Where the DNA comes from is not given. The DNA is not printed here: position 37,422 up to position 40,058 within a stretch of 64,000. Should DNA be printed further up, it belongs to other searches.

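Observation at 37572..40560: Roughly 3 kb low-GC island encoding two secreted proteins with its own Shine-Dalgarno signal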

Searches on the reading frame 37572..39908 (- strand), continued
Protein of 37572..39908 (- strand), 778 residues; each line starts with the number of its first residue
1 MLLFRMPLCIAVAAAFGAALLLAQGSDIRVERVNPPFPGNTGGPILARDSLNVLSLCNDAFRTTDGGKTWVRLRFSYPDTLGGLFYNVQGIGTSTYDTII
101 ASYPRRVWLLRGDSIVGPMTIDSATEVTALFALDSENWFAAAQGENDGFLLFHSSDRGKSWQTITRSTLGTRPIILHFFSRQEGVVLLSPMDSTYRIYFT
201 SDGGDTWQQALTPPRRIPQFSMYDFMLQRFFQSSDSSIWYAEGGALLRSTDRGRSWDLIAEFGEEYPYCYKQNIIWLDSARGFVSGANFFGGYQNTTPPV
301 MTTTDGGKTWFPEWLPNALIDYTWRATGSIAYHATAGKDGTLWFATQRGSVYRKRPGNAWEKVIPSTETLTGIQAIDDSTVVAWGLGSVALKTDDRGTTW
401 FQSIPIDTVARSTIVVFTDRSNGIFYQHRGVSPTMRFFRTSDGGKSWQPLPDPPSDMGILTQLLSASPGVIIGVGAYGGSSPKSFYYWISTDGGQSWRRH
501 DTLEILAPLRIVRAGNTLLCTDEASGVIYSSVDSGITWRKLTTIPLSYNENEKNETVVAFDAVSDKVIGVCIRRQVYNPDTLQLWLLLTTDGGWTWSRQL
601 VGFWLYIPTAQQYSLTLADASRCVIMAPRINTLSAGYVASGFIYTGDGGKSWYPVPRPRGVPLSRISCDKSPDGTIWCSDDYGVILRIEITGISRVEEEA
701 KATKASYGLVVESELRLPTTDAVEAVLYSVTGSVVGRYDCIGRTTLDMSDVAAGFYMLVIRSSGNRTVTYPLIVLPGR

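Call 72: find_encoding_contigs(protein=P0007, flank=3000, max_places=3)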
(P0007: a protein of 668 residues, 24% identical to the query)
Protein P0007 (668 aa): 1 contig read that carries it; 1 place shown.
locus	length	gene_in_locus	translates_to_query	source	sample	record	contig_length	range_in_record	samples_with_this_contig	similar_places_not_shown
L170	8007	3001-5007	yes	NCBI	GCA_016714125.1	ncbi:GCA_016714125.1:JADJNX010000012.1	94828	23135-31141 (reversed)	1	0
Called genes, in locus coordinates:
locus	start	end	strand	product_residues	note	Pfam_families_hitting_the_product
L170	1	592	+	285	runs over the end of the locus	PF08843:AbiEii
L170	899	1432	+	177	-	PF14870:PSII_BNR (weak)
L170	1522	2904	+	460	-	PF13088:BNR_2 (faint), PF02012:BNR (faint), PF15902:Sortilin-Vps10 (weak), PF14870:PSII_BNR (weak)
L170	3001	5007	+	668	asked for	PF02012:BNR (faint), PF13088:BNR_2 (faint), PF14870:PSII_BNR (weak), PF15902:Sortilin-Vps10 (weak), PF14870:PSII_BNR, PF15902:Sortilin-Vps10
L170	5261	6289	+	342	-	PF03687:UPF0164 (weak), PF18990:DUF5723 (faint)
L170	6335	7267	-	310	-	-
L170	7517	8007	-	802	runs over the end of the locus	PF18962:Por_Secre_tail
